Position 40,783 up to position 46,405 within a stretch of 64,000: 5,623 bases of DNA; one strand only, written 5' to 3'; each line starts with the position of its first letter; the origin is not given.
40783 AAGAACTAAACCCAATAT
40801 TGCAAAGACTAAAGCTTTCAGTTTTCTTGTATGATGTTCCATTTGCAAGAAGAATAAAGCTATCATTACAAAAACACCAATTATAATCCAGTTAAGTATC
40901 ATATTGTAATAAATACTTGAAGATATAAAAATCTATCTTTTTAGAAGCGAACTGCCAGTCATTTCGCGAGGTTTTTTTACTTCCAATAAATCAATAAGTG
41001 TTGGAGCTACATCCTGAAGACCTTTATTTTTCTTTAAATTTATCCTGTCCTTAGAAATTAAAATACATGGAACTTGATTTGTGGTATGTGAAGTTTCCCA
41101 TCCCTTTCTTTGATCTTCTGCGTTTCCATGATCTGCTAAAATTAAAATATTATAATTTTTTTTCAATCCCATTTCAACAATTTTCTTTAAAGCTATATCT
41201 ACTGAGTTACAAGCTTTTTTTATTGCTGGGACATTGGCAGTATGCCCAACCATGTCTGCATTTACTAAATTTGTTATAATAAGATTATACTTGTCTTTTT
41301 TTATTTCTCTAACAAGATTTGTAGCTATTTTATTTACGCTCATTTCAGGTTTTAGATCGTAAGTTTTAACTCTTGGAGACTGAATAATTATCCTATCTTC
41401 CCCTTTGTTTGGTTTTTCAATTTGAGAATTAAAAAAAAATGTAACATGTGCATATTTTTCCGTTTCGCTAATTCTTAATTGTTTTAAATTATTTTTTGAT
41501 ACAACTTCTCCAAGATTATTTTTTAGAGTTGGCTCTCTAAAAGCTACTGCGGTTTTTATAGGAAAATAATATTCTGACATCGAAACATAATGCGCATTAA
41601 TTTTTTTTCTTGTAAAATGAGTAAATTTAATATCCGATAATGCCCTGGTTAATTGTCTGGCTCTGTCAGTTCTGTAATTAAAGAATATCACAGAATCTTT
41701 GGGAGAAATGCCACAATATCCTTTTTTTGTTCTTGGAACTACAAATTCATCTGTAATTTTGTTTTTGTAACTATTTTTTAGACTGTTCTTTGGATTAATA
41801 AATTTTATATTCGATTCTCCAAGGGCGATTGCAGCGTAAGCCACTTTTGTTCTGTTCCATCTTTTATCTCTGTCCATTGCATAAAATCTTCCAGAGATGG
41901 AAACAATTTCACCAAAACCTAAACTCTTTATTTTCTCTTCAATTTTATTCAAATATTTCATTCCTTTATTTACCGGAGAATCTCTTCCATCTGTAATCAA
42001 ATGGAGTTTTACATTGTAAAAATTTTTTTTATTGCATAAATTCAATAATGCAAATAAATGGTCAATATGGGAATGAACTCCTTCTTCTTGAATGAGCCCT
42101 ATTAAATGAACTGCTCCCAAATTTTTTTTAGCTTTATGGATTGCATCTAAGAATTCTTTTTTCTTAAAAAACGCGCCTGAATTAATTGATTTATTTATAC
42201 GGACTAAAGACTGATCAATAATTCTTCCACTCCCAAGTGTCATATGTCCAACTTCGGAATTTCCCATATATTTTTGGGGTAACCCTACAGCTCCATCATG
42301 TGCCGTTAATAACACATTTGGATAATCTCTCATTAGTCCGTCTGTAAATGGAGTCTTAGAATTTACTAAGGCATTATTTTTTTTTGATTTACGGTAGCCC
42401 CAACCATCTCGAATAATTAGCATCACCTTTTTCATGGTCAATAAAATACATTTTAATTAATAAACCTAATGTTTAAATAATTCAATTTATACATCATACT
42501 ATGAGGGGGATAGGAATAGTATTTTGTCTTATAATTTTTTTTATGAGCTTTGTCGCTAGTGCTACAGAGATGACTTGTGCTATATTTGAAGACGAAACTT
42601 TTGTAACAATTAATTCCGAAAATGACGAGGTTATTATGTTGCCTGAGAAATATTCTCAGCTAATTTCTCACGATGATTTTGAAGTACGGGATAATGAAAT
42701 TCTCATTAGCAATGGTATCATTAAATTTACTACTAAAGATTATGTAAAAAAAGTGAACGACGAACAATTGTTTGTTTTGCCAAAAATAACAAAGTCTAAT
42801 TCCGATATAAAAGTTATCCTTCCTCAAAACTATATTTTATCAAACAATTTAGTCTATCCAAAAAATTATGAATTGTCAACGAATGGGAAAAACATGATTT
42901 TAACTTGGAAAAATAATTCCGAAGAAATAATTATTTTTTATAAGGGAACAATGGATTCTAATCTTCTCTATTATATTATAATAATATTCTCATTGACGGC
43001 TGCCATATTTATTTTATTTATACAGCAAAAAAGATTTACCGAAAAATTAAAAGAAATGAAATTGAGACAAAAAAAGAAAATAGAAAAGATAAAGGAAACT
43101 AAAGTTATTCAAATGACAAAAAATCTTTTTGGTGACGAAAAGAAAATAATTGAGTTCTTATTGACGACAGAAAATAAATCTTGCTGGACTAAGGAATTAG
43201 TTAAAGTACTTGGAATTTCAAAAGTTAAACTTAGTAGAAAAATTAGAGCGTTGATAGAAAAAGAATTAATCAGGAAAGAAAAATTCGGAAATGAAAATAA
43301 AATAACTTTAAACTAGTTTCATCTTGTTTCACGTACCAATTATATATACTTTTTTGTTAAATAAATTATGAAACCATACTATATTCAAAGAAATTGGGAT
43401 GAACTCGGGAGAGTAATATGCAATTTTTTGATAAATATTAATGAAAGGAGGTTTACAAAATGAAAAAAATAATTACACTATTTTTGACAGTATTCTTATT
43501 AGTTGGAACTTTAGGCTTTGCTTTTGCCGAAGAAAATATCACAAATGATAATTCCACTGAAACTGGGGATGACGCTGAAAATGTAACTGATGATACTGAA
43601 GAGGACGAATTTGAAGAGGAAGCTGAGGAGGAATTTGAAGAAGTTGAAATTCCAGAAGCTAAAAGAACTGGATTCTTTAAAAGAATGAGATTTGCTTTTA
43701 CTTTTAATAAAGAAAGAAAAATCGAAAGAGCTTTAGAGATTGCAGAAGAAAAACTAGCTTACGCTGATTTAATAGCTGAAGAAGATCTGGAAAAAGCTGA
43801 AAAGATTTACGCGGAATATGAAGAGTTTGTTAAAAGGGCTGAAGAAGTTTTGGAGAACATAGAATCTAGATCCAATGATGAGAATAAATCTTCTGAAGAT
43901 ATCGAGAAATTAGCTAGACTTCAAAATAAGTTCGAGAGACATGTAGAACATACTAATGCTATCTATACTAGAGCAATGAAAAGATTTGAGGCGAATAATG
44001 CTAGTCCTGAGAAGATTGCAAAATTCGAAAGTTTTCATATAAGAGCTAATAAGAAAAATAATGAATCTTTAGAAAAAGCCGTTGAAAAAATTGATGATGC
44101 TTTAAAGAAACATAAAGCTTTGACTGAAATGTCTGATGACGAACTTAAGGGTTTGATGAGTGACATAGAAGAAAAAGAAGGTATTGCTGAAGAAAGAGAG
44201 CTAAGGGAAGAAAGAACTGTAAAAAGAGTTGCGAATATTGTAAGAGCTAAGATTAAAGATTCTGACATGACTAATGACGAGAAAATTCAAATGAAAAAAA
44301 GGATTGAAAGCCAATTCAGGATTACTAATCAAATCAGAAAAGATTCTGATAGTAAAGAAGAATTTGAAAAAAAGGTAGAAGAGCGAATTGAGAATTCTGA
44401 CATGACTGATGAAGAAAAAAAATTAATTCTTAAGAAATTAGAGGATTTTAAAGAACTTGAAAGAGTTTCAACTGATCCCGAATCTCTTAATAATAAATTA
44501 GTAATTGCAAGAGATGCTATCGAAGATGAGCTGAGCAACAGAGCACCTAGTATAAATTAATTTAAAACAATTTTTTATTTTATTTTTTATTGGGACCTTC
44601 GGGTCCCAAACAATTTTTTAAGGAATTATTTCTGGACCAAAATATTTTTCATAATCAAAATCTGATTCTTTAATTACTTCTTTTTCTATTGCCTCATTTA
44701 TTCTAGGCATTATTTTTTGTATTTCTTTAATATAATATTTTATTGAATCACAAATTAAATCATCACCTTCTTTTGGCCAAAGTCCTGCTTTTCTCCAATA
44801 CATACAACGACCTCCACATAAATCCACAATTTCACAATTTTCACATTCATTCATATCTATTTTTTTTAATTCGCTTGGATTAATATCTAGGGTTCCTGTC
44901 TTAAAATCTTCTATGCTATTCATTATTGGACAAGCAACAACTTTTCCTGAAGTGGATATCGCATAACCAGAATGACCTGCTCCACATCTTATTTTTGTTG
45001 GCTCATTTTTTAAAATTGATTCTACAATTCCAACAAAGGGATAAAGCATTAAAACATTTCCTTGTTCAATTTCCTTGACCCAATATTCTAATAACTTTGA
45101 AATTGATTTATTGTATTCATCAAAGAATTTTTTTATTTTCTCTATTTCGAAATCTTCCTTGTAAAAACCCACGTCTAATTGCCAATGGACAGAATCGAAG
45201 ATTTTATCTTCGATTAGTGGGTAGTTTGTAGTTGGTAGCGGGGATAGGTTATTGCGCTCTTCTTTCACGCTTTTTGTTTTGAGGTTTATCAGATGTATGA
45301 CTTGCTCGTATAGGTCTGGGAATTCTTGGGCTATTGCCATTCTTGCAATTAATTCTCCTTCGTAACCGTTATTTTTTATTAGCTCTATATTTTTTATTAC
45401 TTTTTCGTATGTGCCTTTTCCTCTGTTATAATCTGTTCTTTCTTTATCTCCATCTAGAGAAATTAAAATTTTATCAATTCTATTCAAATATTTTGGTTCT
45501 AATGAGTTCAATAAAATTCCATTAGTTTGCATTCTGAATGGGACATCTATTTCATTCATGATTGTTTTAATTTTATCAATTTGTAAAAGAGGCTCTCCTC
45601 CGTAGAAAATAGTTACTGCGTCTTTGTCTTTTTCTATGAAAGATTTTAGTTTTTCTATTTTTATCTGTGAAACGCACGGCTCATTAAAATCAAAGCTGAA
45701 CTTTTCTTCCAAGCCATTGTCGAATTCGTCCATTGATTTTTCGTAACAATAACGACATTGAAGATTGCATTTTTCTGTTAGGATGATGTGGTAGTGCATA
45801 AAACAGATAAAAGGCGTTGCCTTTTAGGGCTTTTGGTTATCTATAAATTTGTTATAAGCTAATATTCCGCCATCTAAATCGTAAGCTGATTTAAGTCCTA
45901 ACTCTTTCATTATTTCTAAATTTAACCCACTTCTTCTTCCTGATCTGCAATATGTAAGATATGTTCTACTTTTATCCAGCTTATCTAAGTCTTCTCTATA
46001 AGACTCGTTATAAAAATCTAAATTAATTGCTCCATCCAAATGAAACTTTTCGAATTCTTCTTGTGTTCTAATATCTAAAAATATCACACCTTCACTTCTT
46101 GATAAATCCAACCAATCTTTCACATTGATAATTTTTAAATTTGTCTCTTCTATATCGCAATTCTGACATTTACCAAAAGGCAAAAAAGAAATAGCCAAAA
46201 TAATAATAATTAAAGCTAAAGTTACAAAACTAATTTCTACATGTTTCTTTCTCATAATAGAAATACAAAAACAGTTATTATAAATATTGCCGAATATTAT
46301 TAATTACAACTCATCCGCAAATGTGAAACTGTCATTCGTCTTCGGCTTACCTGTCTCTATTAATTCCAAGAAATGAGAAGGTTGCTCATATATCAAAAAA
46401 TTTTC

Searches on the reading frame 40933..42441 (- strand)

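Call 51: search_protein_families(library=pfam, proteins=[window:40933-42441:-], max_evalue=0.00001)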
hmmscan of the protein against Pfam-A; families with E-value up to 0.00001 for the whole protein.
window:40933-42441:- (502 aa): 3 families
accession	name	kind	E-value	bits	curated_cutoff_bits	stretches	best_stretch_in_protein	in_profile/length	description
PF06415.18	iPGM_N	-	1.1e-71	241.2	27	1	82-291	1-215/217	BPG-independent PGAM N-terminus (iPGM_N)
PF01676.23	Metalloenzyme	-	1.2e-70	238.4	24.3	1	4-490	1-252/252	Metalloenzyme superfamily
PF01663.27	Phosphodiest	-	4.7e-06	26.9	23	1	333-442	106-223/342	Type I phosphodiesterase / nucleotide pyrophosphatase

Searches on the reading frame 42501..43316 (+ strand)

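Call 52: search_protein_families(library=pfam, proteins=[window:42501-43316:+], max_evalue=0.00001)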
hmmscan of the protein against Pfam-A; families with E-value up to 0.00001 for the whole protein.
window:42501-43316:+ (271 aa): 1 family
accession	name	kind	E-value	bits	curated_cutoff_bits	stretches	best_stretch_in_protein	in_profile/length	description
PF24034.1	DUF7343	-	2.3e-06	27.8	27.6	1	212-270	4-61/62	Domain of unknown function (DUF7343)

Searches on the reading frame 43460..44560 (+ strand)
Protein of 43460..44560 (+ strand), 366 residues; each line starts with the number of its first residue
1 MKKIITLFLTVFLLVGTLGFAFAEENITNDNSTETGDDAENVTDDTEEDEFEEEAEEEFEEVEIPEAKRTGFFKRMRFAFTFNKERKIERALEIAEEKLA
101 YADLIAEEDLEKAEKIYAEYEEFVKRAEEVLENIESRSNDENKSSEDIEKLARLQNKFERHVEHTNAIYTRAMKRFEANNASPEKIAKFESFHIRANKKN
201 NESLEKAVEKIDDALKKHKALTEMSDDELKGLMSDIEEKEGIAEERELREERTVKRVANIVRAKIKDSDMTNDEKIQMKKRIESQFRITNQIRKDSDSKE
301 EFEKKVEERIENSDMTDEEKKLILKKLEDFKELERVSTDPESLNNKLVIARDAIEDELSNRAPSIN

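Call 52: search_protein_families(library=pfam, proteins=[window:43460-44560:+], max_evalue=0.00001)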
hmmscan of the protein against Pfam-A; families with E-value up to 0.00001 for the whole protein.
window:43460-44560:+ (366 aa): 1 family
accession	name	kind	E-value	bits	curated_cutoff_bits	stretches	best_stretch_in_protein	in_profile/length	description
PF18915.5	DUF5667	-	8.7e-08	32.9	27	1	75-158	17-96/99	Domain of unknown function (DUF5667)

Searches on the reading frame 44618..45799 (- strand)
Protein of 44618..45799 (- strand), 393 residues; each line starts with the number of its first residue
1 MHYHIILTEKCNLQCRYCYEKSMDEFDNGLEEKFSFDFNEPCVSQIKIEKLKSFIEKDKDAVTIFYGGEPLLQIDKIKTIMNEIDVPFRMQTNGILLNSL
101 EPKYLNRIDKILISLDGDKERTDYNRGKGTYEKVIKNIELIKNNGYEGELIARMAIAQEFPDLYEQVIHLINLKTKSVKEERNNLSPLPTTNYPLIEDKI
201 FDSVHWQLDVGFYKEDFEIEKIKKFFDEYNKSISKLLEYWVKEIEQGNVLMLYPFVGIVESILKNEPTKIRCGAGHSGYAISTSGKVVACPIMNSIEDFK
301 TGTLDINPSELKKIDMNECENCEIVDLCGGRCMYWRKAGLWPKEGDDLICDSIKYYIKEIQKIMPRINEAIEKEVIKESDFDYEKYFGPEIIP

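Call 52: search_protein_families(library=pfam, proteins=[window:44618-45799:-], max_evalue=0.00001)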
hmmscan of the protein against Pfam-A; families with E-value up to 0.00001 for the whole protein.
window:44618-45799:- (393 aa): 2 families
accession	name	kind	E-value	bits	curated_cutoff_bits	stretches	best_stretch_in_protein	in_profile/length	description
PF04055.27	Radical_SAM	-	1.4e-15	58.3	29.5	1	5-148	1-143/166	Radical SAM superfamily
PF13353.11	Fer4_12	-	1.6e-07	32.2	22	1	8-121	12-119/137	4Fe-4S single cluster domain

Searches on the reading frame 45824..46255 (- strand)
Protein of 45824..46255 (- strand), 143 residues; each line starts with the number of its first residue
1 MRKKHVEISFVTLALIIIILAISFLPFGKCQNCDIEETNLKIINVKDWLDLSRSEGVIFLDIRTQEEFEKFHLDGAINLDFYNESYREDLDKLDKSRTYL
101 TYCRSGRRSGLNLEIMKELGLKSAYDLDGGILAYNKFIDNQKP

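Call 52: search_protein_families(library=pfam, proteins=[window:45824-46255:-], max_evalue=0.00001)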
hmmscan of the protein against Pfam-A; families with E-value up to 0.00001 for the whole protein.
window:45824-46255:- (143 aa): 1 family
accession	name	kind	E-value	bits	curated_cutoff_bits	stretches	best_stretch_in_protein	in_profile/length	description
PF00581.25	Rhodanese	-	6.2e-16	59.1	22.2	1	49-135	6-100/102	Rhodanese-like domain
